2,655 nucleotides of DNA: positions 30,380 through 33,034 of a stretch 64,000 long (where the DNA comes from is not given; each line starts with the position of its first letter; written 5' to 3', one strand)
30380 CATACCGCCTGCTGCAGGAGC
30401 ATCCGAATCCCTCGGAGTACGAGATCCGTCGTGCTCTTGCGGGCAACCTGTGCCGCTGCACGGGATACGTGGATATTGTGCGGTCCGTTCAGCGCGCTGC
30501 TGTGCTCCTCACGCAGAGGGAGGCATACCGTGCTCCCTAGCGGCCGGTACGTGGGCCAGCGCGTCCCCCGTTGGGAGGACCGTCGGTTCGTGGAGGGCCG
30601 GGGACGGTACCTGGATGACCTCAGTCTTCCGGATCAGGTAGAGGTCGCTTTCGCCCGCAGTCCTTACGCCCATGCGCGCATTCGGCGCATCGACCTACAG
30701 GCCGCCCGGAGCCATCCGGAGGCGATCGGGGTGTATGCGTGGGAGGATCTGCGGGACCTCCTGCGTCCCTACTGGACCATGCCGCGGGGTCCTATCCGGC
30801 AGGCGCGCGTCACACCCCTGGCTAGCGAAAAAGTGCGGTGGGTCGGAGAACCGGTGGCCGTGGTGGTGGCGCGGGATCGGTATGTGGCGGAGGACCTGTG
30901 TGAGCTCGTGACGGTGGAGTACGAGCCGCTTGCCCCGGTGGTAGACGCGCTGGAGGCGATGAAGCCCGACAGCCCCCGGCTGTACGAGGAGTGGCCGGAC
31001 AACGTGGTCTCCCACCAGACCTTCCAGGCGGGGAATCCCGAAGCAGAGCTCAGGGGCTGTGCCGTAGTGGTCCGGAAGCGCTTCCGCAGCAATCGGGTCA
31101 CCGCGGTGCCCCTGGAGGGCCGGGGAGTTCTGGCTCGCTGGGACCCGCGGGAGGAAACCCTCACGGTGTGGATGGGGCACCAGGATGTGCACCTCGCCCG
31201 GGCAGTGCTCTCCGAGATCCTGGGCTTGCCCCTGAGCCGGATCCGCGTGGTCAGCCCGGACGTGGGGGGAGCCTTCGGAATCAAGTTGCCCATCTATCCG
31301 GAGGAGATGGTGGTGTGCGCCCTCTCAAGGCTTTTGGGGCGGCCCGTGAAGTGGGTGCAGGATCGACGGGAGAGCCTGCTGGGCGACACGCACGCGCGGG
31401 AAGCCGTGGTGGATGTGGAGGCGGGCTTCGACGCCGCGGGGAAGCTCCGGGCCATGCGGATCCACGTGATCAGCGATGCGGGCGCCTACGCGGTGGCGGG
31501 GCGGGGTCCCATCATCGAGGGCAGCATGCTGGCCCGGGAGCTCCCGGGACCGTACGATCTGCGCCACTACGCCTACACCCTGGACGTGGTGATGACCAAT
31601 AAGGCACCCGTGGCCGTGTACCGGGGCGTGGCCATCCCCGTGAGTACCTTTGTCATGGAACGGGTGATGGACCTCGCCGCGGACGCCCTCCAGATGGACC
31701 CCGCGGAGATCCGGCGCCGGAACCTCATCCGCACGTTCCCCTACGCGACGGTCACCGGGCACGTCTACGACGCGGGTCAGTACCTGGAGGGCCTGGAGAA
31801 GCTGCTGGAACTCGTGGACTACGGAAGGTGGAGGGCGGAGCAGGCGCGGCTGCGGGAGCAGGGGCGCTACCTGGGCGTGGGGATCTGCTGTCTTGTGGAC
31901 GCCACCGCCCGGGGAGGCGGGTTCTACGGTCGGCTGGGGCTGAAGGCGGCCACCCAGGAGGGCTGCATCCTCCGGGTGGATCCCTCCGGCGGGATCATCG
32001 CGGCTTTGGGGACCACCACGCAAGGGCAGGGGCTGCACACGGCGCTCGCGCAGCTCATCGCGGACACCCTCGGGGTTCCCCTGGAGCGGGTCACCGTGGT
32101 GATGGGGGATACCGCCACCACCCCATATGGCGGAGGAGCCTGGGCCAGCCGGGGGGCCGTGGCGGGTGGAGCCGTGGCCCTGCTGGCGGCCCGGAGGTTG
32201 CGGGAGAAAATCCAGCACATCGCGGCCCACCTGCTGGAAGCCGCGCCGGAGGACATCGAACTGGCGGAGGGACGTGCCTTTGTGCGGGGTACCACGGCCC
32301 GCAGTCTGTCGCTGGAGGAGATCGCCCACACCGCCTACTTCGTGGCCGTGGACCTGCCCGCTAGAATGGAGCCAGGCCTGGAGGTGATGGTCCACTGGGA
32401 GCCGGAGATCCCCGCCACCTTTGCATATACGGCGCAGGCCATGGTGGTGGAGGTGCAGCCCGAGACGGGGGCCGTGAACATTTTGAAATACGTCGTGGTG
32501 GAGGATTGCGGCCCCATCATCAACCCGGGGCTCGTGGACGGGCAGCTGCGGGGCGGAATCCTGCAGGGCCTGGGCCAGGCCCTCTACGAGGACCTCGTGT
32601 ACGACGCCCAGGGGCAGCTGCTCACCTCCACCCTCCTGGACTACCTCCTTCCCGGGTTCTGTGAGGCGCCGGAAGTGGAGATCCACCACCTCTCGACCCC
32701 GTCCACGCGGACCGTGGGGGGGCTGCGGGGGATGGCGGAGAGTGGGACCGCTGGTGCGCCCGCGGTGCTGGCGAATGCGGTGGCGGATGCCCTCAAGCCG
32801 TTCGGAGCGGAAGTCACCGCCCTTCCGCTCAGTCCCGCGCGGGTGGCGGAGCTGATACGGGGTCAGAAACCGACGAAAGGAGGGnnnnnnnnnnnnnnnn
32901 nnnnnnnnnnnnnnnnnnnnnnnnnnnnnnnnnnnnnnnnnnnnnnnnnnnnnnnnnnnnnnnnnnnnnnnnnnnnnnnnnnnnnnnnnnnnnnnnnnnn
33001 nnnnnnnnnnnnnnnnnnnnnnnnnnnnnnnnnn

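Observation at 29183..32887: Three-subunit Mo-hydroxylase is CoxMSL-like but lacks CO-dehydrogenase active-site motifs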

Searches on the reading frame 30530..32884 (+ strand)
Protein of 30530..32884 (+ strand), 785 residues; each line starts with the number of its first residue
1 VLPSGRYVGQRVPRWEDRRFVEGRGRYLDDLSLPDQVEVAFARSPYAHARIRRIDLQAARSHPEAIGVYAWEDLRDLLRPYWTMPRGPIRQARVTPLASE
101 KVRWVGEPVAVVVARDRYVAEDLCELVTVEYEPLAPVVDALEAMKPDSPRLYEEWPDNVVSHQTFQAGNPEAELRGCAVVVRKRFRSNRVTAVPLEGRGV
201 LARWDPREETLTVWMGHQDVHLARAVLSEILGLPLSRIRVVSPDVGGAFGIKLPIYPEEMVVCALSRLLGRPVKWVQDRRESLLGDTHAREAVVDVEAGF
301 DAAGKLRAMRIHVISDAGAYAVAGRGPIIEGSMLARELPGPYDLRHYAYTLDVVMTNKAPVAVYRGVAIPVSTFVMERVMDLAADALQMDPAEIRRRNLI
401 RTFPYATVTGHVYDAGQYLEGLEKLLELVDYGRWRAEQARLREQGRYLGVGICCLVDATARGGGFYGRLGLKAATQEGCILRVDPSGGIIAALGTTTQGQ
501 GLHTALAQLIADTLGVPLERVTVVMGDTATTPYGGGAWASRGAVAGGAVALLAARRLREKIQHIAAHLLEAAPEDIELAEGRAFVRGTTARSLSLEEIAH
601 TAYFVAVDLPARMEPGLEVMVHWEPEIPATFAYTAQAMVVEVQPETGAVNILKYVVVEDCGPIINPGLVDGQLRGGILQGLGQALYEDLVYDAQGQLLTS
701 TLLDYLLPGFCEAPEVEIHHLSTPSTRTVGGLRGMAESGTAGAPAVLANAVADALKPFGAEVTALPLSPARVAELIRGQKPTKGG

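Call 9: search_protein_families(library=pfam, proteins=[window:30530-32884:+])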
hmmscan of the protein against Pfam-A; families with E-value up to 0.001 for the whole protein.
window:30530-32884:+ (785 aa): 3 families
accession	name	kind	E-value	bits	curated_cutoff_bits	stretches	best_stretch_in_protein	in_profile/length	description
PF20256.3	MoCoBD_2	-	3.9e-84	282.9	27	1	424-714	1-283/283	Molybdopterin cofactor-binding domain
PF02738.23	MoCoBD_1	-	4.8e-74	249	27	1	152-399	2-244/244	Molybdopterin cofactor-binding domain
PF01315.27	Ald_Xan_dh_C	-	6.9e-24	84.7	31.3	1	23-134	2-109/110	Aldehyde oxidase and xanthine dehydrogenase, a/b hammerhead domain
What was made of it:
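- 30530..32887 (+): L subunit, the molybdopterin-binding catalytic subunit, 785 aa. GTG start, 11-nt overlap with S. Ald_Xan_dh_C + MoCoBD_1 + MoCoBD_2 (call 9).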

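Call 10: search_protein_families(library=ncbifam, proteins=[window:30530-32884:+])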
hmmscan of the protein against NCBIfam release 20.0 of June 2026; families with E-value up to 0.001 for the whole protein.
window:30530-32884:+ (785 aa): 13 families
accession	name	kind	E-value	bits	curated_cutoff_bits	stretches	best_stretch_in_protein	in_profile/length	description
NF040766.1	CODH_aero_grp5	exception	6.1e-192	639.8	950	1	6-775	3-784/785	aerobic carbon-monoxide dehydrogenase large subunit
NF041018.1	glyceraldDH_alpha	equivalog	1.1e-189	632.4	790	1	6-771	1-739/741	glyceraldehyde dehydrogenase subunit alpha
TIGR02416.1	CO_dehy_Mo_lg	equivalog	5.3e-177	590.3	991.15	1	16-773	1-768/770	aerobic carbon-monoxide dehydrogenase large subunit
NF043082.1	XdhA_XDHase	equivalog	8.8e-117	391.1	780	1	8-776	1-752/758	xanthine dehydrogenase subunit XdhA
NF007426.0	PRK09970.1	equivalog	1.6e-115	386.9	916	1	7-775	5-754/761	xanthine dehydrogenase molybdenum-binding subunit XdhA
TIGR03194.1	4hydrxCoA_A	equivalog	3.8e-114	382.7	994.55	1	14-775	3-745/746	4-hydroxybenzoyl-CoA reductase subunit alpha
TIGR03196.1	pucD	equivalog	8.4e-85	285.7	783.65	1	11-770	6-752/763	xanthine dehydrogenase subunit D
TIGR03311.1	Se_dep_XDH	equivalog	2.3e-75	254.2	830.45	2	8-565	162-682/848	selenium-dependent xanthine dehydrogenase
TIGR02965.1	xanthine_xdhB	equivalog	4.2e-71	240.1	849.5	1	18-722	11-694/758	xanthine dehydrogenase molybdopterin binding subunit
TIGR03313.1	Se_sel_red_Mo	hypoth_equivalog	5.2e-66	223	1101.9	3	470-755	654-931/951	molybdopterin-dependent oxidoreductase Mo/Fe-S-binding subunit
NF045668.1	pterin_aldehy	equivalog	2.8e-64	217.7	1100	2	5-561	172-718/905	molybdopterin-dependent aldehyde oxidoreductase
NF041671.1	peri_hyde_PaoC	equivalog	2.4e-54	184.9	1180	1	6-754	16-712/735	aldehyde oxidoreductase molybdenum-binding subunit PaoC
TIGR02969.1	mam_aldehyde_ox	subfamily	1.7e-30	105.3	1912.3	1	20-746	588-1271/1330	aldehyde oxidase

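Call 11: search_solved_structures(query=window:30530-32884:+, show_alignments=3)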
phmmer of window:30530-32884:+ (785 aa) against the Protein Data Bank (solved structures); distinct sequences matched with E-value up to 0.001: 42.
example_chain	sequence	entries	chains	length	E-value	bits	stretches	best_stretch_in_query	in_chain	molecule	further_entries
8uem_A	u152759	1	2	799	1.9e-163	549.1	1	11-779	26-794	Carbon monoxide dehydrogenase (Large chain), CoxL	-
1t3q_B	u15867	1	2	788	9.6e-155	520.3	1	7-777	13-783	quinoline 2-oxidoreductase large subunit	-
1ffu_B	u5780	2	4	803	6.5e-144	484.5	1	13-772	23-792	CUTL, MOLYBDOPROTEIN OF CARBON MONOXIDE DEHYDROGENASE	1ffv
1n5w_B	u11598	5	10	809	4.9e-129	435.3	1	9-760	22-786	Carbon monoxide dehydrogenase large chain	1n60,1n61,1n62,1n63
1zxi_B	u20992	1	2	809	6.7e-129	434.8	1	9-760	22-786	Carbon monoxide dehydrogenase large chain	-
7dqx_A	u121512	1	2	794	3.8e-118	399.3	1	7-778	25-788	6-hydroxypseudooxynicotine dehydrogenase complex subunit gamma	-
4zoh_A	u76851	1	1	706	7e-106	358.7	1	7-757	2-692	Putative oxidoreductase molybdopterin-binding subunit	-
1rm6_A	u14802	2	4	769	4.2e-78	266.8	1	2-778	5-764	4-hydroxybenzoyl-CoA reductase alpha subunit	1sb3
2w55_B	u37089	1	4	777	2.3e-42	148.7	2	470-716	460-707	XANTHINE DEHYDROGENASE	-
1jro_B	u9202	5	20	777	3.5e-42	148.1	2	470-716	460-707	xanthine dehydrogenase, chain B | XANTHINE DEHYDROGENASE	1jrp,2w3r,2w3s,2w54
5y6q_C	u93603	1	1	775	1.4e-40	142.8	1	14-768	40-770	Aldehyde oxidase large subunit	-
3hrd_A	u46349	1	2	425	1.2e-38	136.4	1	15-426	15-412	Nicotinate dehydrogenase large molybdopterin subunit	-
3zyv_A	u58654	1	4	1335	5.7e-35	124.2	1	17-776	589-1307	AOX3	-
1dgj_A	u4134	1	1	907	7.8e-33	117.2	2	4-560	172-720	ALDEHYDE OXIDOREDUCTASE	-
5g5h_C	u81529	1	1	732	1.8e-32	115.9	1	171-754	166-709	Aldehyde oxidoreductase molybdenum-binding subunit PaoC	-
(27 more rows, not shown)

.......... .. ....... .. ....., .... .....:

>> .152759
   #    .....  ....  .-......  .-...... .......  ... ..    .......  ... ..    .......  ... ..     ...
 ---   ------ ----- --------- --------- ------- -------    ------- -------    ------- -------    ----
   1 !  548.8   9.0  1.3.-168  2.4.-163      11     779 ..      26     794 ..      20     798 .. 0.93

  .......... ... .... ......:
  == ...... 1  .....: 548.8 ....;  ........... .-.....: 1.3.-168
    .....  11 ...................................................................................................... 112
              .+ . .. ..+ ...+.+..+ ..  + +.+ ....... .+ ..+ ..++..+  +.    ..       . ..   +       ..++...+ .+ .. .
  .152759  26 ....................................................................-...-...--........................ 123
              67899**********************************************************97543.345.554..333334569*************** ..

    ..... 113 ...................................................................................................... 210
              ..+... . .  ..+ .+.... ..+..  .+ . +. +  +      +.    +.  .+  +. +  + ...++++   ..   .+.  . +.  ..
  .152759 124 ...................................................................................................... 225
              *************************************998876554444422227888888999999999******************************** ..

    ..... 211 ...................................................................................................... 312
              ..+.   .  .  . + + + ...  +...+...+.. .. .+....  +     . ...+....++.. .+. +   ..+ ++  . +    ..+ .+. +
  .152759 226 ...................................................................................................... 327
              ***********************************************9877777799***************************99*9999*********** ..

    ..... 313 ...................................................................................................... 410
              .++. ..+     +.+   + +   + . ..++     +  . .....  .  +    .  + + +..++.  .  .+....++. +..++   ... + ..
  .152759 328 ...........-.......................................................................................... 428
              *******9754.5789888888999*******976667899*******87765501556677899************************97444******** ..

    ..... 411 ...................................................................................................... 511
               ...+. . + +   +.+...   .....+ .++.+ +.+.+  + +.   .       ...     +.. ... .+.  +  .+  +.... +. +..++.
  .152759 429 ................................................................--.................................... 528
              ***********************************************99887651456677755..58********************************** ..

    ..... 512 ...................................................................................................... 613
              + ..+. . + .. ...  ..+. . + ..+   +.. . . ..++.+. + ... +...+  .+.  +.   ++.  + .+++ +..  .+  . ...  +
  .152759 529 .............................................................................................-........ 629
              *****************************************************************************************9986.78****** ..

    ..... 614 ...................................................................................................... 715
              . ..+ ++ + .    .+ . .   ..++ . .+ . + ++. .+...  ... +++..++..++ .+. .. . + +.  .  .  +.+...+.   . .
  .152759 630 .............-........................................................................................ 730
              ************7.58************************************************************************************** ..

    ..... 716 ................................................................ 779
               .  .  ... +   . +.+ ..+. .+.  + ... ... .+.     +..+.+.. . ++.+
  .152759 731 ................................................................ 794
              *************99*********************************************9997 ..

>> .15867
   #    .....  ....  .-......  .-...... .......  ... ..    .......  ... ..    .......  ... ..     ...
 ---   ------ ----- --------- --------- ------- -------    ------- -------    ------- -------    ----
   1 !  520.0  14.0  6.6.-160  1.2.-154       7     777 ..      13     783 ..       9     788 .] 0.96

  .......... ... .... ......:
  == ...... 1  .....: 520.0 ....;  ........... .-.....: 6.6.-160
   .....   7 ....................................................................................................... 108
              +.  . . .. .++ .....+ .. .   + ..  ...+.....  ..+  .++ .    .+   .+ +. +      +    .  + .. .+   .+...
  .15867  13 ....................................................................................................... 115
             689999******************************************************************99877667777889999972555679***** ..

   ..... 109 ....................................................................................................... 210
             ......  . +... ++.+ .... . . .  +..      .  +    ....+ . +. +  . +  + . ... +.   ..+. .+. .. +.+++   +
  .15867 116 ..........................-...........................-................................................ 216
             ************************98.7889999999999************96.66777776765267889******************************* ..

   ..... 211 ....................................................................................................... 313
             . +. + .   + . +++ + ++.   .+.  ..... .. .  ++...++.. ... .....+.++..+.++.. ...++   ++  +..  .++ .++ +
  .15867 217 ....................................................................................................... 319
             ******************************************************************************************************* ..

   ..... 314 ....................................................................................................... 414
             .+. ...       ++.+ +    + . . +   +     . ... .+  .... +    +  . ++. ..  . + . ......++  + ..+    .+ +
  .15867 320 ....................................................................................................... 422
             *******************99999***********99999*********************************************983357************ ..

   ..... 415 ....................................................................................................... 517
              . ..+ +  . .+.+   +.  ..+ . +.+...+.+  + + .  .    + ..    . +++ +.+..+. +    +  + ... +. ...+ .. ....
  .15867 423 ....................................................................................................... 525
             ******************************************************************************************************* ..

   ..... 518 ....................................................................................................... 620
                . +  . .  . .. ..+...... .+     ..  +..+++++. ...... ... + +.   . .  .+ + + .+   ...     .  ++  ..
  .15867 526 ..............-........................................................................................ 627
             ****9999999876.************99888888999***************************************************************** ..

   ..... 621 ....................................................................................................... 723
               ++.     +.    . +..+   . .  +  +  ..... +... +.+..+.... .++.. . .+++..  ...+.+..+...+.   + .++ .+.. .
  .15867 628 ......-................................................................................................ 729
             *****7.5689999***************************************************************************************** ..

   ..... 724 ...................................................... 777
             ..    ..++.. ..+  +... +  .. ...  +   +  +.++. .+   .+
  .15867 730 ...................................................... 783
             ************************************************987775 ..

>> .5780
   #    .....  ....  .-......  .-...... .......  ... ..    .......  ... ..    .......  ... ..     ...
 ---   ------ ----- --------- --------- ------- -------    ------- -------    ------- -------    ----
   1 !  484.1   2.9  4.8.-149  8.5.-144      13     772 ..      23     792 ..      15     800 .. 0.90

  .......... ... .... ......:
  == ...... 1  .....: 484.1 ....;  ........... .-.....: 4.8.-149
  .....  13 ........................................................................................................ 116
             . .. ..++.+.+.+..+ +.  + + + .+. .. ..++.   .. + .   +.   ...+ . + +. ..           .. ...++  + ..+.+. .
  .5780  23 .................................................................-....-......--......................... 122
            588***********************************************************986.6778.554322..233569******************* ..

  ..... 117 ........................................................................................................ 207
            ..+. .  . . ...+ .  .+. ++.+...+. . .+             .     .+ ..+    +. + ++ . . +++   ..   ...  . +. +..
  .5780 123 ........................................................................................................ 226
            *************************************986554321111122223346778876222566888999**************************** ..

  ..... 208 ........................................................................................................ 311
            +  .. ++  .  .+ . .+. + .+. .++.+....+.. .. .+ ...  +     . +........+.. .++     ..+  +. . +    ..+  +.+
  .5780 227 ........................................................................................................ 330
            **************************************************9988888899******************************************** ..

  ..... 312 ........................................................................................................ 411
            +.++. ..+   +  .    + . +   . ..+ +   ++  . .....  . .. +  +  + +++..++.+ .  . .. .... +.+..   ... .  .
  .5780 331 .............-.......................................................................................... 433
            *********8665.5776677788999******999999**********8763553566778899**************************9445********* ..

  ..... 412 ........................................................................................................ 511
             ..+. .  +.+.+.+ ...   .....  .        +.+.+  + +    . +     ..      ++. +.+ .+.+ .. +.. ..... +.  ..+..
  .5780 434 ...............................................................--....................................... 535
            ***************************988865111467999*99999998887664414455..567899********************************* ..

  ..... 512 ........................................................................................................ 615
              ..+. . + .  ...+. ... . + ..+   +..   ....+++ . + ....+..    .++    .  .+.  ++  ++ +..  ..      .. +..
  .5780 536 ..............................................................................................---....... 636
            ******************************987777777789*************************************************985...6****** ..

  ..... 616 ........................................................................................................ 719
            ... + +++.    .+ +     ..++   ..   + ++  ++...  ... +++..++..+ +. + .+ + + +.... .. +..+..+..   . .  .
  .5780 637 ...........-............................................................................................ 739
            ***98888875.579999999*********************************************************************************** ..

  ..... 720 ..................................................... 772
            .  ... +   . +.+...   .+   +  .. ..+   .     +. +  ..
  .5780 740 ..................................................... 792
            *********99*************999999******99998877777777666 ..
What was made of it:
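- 30530..32887 (+): PDB: M. smegmatis CoxL 549 bits, quinoline 2-oxidoreductase 520 bits (call 11).
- The solved Sulfolobus enzyme 4zoh scores 359 bits, against 520 for Qor and 549 for CoxL (call 11). The best single PDB hit is M. smegmatis CoxL (549 bits, call 11).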
